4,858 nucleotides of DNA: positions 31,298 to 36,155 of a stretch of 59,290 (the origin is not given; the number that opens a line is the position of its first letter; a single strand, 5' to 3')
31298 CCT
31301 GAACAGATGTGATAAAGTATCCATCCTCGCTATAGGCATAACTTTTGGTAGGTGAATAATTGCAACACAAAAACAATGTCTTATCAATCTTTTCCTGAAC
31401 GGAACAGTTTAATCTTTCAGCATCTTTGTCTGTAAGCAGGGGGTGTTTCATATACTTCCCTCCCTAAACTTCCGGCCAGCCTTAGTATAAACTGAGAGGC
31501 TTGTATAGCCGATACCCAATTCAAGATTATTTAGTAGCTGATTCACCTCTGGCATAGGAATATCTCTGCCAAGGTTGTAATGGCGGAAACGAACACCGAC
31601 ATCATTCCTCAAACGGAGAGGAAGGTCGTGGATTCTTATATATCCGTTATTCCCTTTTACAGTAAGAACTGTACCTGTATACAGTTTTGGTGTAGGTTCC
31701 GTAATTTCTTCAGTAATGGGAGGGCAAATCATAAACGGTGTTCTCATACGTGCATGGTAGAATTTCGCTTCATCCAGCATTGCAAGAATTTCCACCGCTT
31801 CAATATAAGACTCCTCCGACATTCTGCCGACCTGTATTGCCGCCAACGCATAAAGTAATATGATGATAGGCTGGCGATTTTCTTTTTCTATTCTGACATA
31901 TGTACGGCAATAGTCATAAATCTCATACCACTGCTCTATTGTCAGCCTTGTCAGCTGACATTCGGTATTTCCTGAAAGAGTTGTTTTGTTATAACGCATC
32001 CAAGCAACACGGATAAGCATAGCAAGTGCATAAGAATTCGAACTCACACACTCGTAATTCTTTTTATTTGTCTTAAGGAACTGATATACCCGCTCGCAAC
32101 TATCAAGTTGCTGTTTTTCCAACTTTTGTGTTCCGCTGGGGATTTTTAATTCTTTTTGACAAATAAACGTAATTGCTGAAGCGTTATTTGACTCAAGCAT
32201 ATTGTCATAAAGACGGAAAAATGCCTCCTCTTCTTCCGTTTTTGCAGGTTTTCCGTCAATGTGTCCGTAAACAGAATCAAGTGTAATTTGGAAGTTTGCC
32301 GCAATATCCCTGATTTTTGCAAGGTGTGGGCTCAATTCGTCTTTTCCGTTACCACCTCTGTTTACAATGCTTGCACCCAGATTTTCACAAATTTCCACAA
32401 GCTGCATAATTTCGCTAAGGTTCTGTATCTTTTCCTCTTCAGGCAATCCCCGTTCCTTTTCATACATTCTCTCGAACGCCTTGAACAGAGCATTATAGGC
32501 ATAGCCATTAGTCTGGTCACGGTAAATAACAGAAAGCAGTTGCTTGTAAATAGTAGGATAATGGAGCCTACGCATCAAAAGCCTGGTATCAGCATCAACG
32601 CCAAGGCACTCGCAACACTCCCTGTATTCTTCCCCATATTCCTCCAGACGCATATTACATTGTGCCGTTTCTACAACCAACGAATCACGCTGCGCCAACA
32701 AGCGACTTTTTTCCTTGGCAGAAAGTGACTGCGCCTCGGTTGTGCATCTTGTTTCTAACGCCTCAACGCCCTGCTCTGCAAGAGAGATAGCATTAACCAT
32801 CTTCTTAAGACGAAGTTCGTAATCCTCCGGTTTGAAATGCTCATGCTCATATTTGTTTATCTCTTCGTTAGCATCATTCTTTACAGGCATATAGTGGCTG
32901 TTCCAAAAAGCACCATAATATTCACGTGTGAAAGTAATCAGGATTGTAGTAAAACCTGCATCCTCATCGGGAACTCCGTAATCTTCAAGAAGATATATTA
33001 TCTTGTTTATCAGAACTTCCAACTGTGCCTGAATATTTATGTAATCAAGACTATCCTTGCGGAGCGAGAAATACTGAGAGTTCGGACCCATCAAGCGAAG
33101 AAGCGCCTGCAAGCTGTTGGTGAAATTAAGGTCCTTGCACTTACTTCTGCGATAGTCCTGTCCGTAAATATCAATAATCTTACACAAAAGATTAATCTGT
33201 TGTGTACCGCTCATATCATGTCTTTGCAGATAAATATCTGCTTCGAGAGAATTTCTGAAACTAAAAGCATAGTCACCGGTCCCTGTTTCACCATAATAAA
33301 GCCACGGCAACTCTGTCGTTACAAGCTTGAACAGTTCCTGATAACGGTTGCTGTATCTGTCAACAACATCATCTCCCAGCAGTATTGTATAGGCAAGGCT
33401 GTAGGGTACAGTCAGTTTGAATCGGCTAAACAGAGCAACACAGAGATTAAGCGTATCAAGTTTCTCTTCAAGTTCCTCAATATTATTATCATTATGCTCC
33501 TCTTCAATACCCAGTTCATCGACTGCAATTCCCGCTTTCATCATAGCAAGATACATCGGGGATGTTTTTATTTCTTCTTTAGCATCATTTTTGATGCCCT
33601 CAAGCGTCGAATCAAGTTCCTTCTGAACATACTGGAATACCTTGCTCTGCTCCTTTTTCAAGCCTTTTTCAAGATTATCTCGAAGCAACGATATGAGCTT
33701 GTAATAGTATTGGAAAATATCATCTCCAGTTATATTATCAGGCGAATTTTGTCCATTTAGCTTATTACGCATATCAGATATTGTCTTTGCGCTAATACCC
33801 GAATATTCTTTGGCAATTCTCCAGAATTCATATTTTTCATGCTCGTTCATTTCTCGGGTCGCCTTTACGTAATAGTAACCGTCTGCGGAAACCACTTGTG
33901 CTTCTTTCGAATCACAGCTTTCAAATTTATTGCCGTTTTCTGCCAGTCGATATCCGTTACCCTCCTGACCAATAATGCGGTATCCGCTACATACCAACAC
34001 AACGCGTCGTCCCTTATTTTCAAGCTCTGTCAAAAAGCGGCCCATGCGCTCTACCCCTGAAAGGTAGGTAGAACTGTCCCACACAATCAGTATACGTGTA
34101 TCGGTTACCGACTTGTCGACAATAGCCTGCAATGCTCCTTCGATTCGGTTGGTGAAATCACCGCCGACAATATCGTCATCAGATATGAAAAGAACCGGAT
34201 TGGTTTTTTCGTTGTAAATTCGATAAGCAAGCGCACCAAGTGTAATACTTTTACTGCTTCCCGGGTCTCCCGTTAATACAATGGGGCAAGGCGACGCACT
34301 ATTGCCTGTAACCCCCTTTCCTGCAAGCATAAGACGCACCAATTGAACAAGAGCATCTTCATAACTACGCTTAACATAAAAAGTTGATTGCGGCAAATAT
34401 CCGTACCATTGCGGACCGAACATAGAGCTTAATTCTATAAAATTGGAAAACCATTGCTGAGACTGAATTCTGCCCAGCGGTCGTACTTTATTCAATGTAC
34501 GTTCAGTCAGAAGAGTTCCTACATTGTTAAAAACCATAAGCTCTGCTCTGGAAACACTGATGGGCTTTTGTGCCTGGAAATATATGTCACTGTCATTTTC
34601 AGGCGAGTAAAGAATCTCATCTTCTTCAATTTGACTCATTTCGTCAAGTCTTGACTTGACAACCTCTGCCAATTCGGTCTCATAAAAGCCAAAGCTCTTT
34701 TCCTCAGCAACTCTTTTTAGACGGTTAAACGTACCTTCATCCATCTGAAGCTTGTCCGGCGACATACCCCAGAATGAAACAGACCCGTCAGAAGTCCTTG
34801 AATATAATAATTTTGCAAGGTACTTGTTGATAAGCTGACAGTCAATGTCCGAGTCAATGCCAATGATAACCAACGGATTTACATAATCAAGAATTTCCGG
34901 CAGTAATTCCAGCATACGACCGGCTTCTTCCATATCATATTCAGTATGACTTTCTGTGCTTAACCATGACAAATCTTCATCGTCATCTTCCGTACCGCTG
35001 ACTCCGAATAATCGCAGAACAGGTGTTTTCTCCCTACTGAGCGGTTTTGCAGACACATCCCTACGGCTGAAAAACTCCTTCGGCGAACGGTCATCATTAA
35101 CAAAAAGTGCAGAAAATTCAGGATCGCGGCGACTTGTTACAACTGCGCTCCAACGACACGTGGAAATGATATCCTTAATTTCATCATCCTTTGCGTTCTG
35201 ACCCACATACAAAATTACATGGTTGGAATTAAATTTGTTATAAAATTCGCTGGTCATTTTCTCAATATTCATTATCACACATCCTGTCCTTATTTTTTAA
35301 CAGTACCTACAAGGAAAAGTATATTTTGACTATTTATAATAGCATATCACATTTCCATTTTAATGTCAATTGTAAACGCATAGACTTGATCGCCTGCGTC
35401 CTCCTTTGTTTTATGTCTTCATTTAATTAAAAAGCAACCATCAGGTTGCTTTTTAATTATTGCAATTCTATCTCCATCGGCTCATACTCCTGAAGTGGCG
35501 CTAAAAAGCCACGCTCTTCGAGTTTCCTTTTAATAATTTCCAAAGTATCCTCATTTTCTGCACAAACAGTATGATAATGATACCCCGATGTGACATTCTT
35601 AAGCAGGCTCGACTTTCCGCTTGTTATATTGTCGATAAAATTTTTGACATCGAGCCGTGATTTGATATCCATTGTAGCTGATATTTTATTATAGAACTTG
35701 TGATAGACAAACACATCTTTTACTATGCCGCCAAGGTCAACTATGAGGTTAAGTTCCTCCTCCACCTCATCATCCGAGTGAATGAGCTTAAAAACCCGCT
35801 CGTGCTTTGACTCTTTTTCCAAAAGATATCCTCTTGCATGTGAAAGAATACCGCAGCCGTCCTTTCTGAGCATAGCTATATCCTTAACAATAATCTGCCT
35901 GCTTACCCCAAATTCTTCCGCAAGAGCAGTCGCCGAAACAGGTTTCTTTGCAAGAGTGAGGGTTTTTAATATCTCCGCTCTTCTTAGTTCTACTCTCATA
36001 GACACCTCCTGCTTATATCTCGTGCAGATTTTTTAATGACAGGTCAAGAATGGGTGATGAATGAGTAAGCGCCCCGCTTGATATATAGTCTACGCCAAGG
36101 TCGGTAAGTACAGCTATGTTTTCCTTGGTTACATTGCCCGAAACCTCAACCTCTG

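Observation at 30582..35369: tRNA-Pro-adjacent two-gene cassette: SIR2-like/STAND-type NTPase coupled to an HEPN-motif protein (candidate undescribed defence system)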

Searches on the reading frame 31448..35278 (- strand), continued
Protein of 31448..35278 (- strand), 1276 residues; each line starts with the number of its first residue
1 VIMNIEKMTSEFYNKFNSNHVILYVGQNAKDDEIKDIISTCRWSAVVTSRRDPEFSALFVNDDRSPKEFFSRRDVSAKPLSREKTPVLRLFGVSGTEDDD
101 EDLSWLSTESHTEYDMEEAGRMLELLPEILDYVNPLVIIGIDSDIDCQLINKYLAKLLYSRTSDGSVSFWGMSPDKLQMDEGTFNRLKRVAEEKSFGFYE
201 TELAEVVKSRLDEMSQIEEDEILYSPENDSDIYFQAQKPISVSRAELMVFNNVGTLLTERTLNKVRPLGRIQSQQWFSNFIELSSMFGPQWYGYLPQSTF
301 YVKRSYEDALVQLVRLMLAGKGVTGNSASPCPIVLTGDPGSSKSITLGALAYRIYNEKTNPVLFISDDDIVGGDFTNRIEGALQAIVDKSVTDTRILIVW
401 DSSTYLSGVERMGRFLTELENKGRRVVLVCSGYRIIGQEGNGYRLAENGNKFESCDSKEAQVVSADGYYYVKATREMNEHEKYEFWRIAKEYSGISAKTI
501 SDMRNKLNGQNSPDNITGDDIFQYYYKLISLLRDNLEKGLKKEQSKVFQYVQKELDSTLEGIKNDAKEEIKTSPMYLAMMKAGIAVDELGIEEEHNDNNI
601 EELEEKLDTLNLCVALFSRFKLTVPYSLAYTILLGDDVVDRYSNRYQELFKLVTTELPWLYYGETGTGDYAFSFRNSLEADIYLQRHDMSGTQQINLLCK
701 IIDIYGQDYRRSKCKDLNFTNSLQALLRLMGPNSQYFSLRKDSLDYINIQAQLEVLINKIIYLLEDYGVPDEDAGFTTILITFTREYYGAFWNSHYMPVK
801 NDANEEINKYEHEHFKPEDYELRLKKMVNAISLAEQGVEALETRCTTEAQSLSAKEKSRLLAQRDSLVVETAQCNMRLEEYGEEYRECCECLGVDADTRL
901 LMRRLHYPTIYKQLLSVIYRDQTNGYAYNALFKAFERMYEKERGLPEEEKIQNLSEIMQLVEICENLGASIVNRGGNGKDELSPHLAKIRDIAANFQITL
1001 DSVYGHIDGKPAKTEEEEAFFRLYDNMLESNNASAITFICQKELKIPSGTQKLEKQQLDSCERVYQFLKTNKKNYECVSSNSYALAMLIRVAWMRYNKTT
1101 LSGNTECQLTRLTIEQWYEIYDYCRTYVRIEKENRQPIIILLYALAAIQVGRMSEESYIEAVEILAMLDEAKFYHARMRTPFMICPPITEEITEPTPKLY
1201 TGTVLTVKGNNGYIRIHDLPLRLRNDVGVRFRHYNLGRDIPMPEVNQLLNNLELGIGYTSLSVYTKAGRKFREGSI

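Call 84: search_protein_families(library=phrogs, proteins=[L001:13821-14831:+, L003:13771-14796:+, L016:13765-14778:+, L020:6516-8303:+, window:31448-35278:-], max_evalue=1)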
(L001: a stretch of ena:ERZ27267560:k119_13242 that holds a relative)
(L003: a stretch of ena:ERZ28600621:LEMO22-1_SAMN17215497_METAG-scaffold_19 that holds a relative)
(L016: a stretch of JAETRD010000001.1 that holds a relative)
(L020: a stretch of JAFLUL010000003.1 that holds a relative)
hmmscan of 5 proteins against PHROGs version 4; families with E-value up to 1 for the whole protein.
L001:13821-14831:+ (336 aa): 2 families
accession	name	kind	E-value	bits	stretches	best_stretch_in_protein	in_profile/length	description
phrog_10072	-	unknown function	0.088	13.5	1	41-125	45-129/178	-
phrog_38385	-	unknown function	0.53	11.5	0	220-265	18-61/92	-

L003:13771-14796:+ (341 aa): 4 families
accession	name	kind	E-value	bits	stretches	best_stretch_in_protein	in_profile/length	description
phrog_24530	-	unknown function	0.0009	19.3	1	37-156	143-258/365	-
phrog_22158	-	unknown function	0.015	16.4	1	103-149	10-56/64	-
phrog_37687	-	unknown function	0.068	14.2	1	180-208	13-40/55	-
phrog_1484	-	head and packaging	0.13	13.7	1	233-270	2-39/113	virion structural protein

L016:13765-14778:+ (337 aa): 4 families
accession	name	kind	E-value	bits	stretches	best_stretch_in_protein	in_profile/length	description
phrog_27093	-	unknown function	0.0099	17.1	1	177-245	8-73/88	-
phrog_6717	-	unknown function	0.032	13.2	1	80-143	522-582/1040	-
phrog_5600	-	unknown function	0.064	14.4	1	218-262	16-59/125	-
phrog_30874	-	unknown function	0.064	13.7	0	225-283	26-80/279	-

L020:6516-8303:+ (595 aa): 0 families

window:31448-35278:- (1276 aa): 3 families
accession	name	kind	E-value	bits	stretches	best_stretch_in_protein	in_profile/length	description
phrog_7447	-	unknown function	0.024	15.6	1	878-903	10-34/44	-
phrog_5483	-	unknown function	0.12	12.9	1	497-582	88-174/185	-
phrog_9880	-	unknown function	0.12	10.8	1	540-580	1146-1186/2231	-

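Call 85: search_dna_similar(query=window:31448-35278:-, collection=plasmids, mode=protein, max_rows=10)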
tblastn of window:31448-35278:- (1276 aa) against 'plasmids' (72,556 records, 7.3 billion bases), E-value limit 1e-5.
No match.

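Call 86: search_dna_similar(query=window:31448-35278:-, collection=phages, mode=protein, max_rows=10)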
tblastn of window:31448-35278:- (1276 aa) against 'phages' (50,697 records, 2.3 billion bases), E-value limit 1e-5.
No match.

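Call 87: find_related_loci(query=A2, collection=viral_contigs, flank=10000)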
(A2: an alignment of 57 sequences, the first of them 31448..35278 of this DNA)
Query A2 (1276 aa) in viral_contigs; peptide patterns used: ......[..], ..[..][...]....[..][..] (x = any residue, [..] = any of these).
95 stretches matched a pattern; 1 encode a relative of the query (tblastn E <= 1e-3); 1 distinct loci.
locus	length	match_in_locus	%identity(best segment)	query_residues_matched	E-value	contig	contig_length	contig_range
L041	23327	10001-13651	32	8-1272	0e+0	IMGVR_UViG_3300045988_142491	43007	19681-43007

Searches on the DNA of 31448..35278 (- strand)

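Call 88: search_dna_similar(query=L041:1-23327:+, collection=phages, mode=near, max_rows=8)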
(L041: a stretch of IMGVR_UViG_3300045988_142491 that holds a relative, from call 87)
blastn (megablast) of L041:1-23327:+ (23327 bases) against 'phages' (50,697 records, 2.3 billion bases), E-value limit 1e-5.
Records with a match: 5; places in all: 7; records where one place covers at least 80% of the query: 0.
Best place of each record, by identity: 95-99% 1; 90-95% 2; 80-90% 1; 60-80% 1.
By first word of the organism name: Bacteriophage 5.
By host as written in the record: - 5.
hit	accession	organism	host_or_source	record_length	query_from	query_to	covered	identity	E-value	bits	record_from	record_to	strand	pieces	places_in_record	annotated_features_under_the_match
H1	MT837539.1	Bacteriophage sp.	human fecal samples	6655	16095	22657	28%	91.0%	0e+0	8817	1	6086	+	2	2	record has no annotation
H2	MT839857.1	Bacteriophage sp.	human fecal samples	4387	3614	7536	17%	97.2%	0e+0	6628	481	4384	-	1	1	record has no annotation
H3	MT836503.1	Bacteriophage sp.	human fecal samples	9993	1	3097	11%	73.9%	2e-161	938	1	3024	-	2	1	record has no annotation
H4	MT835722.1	Bacteriophage sp.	human fecal samples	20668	14633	14779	1%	87.8%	6e-38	169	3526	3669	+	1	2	record has no annotation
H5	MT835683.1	Bacteriophage sp.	human fecal samples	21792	14708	14777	0%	90.1%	1e-14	92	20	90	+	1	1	record has no annotation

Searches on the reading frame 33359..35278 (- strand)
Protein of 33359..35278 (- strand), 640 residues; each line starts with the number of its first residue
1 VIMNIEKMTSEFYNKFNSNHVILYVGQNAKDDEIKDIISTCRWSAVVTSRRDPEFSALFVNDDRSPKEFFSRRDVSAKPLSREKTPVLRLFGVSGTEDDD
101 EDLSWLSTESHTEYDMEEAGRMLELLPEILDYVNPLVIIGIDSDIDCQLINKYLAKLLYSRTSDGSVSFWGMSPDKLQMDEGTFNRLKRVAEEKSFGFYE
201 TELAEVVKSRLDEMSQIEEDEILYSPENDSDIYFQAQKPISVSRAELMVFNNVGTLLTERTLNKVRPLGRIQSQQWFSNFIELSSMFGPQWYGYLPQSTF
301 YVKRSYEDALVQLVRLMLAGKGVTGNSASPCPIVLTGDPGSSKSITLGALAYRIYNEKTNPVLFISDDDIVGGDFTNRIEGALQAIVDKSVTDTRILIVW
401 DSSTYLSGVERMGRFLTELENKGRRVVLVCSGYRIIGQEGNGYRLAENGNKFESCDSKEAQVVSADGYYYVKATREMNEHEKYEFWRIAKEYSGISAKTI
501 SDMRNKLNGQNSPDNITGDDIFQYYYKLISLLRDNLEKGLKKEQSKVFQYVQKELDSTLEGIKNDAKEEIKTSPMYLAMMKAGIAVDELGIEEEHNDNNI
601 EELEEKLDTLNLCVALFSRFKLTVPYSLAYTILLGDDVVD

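Call 35: predict_structure(alignment_id=A3)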
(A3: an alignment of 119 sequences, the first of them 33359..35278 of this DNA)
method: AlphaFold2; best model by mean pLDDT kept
length: 640 residues; sequences in the alignment: 119
mean_pLDDT: 88.4   pTM: 0.68
mean pLDDT of the five models: 88.4, 87.8, 86.3, 86.0, 85.5
residues with pLDDT >= 90: 424; 70-90: 152; 50-70: 53; < 50: 11
segments of 3 or more residues with pLDDT < 50: 224-227, 592-596
pLDDT, mean of each block of 10 residues (from residue 1): 81 90 98 97 98 97 96 92 97 80 61 86 95 93 96 97 95 92 96 97 96 81 56 97 93 94 94 93 89 97 98 98 96 95 96 98 84 86 95 95 84 94 97 87 97 96 97 96 97 92 87 71 92 76 73 74 74 81 77 54 81 81 74 65
secondary structure, 60 per line:
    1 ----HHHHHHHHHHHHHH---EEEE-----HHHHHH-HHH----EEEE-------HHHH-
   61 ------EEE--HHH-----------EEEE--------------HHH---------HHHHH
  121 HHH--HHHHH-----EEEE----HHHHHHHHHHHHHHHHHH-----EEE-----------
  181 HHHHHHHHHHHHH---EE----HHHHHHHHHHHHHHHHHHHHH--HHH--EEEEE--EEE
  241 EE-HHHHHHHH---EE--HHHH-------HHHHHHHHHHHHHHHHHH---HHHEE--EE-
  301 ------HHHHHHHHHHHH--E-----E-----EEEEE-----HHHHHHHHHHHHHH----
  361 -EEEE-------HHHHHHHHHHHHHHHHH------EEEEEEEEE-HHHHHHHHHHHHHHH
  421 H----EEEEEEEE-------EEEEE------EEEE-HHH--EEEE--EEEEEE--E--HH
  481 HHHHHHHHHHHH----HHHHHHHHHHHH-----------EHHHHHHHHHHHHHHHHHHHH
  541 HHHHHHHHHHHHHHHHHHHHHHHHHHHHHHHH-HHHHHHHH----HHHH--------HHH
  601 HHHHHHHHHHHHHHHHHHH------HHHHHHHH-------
elements in order: H5-18 E22-25 H31-36 E45-48 H56-59 E67-69 E86-89 H116-123 H126-130 E136-139 H144-161 E167-169 H181-193 H203-223 E231-235 E238-242 H244-251 H259-262 H270-287 H307-318 E333-337 H343-356 E362-365 H373-389 E396-404 H406-421 E426-433 E441-445 E452-455 E462-465 E468-473 H479-492 H497-508 H521-572 H574-581 H586-589 H598-619 H626-633

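Call 37: fold_search(model_id=the predicted structure, library=pdb)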
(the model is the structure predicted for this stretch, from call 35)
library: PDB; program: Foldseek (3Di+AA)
matches with E <= 10: 1112; with E <= 0.001: 31
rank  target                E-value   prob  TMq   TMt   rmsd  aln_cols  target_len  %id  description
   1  9zjz                  4.7e-13  1.00  0.31  0.20  12.3       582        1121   11  Human sterile alpha motif domain-containing protein 9 (SAMD9), loss-of-function mutant R685Q/G686C/I968C (released 2026-02-25)
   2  9zjs_A                1.8e-12  1.00  0.31  0.20  12.1       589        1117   11  Human sterile alpha motif domain-containing protein 9 (SAMD9), asymmetric dimer "shell" shape (released 2026-02-25)
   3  9zjr                  2.4e-12  1.00  0.33  0.21  11.8       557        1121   10  Human sterile alpha motif domain-containing protein 9 (SAMD9), monomer (released 2026-02-25)
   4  9zjv_A                5.4e-12  1.00  0.32  0.21  11.1       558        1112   10  Human sterile alpha motif domain-containing protein 9 (SAMD9), asymmetric dimer "wing" shape (released 2026-02-25)
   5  9zjw_A                6.7e-12  1.00  0.31  0.21  11.7       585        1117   11  Human sterile alpha motif domain-containing protein 9 (SAMD9), loss-of-function mutant R837A (released 2026-02-25)
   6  9zjs_B                7.0e-09  1.00  0.21  0.14  21.8       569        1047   11  Human sterile alpha motif domain-containing protein 9 (SAMD9), asymmetric dimer "shell" shape (released 2026-02-25)
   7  9ojz_A                1.3e-05  0.97  0.19  0.17  23.8       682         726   12  21bin20S complex (NSF-alphaSNAP-2:1 syntaxin-1a:SNAP-25), non-hydrolyzing, class 5 (released 2025-08-06)
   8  9nv9_D                1.7e-05  0.98  0.19  0.23  24.1       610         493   14  NSF Mg2+ class 1 heptamer (released 2025-10-01)
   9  9pd1_F                1.7e-05  0.95  0.16  0.15  24.1       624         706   13  22bin20S complex (NSF-alphaSNAP-2:2 syntaxin-1a:SNAP-25), hydrolyzing, class 20 (released 2025-08-06)
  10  9okc_A                2.7e-05  0.99  0.21  0.25  24.3       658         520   10  22bin20S complex (NSF-alphaSNAP-2:2 syntaxin-1a:SNAP-25), hydrolyzing, class 17 (released 2025-08-06)
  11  9pd1_B                2.7e-05  0.97  0.19  0.22  23.0       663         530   13  22bin20S complex (NSF-alphaSNAP-2:2 syntaxin-1a:SNAP-25), hydrolyzing, class 20 (released 2025-08-06)
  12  9pfc_B                3.5e-05  0.96  0.18  0.17  24.1       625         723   13  NSF, substrate free, hydrolyzing, class 26 (released 2025-10-08)
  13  9omq_C                3.7e-05  0.97  0.19  0.17  24.8       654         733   13  NSF, substrate free, hydrolyzing, class 24 (released 2025-08-06)
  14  6lk0                  4.2e-05  1.00  0.18  0.31  12.2       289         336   13  Crystal structure of human wild type TRIP13 (released 2020-01-22)
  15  4xgu_B                4.6e-05  0.99  0.15  0.22  16.6       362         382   11  Structure of C. elegans PCH-2 (released 2015-05-06)
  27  8btp_A                6.3e-04  0.98  0.23  0.30  17.8       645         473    9  Helical structure of BcThsA in complex with 1''-3'gc(etheno)ADPR (released 2024-02-21)
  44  8bto_A                1.6e-03  0.94  0.21  0.28  17.9       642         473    8  Helical structure of BcThsA in complex with 1''-3'gcADPR (released 2024-02-21)
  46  6lhx_B                1.8e-03  0.97  0.22  0.33  18.8       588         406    7  Crystal structure of ThsA (released 2020-06-24)
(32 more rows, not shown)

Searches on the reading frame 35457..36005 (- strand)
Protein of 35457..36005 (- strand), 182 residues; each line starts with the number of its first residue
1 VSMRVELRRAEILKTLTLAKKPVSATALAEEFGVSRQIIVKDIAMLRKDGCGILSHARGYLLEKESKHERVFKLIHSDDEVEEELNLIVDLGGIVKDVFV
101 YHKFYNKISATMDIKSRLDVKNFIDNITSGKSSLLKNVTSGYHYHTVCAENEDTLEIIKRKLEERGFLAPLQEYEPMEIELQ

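Call 68: find_related_loci(query=window:35457-36005:-, collection=metagenome_contigs, flank=10000)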
Query window:35457-36005:- (182 aa) in metagenome_contigs; peptide patterns used: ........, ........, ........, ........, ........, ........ (x = any residue, [..] = any of these).
333 stretches matched a pattern; 9 encode a relative of the query (tblastn E <= 1e-3); 9 distinct loci.
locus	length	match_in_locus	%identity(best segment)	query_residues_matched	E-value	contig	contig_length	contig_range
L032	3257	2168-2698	63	3-179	3e-71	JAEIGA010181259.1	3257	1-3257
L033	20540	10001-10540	57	3-182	2e-67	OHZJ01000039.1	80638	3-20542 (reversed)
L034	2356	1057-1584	57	3-178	6e-68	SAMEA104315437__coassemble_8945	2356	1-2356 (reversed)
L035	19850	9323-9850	57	3-178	6e-67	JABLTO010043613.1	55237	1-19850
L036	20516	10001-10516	56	11-182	3e-65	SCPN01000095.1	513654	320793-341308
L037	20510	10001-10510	56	8-179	3e-63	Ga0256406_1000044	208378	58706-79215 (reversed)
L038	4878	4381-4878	57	3-168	1e-61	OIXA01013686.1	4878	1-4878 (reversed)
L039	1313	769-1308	51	1-179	3e-63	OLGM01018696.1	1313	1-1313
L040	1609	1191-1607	59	1-139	1e-51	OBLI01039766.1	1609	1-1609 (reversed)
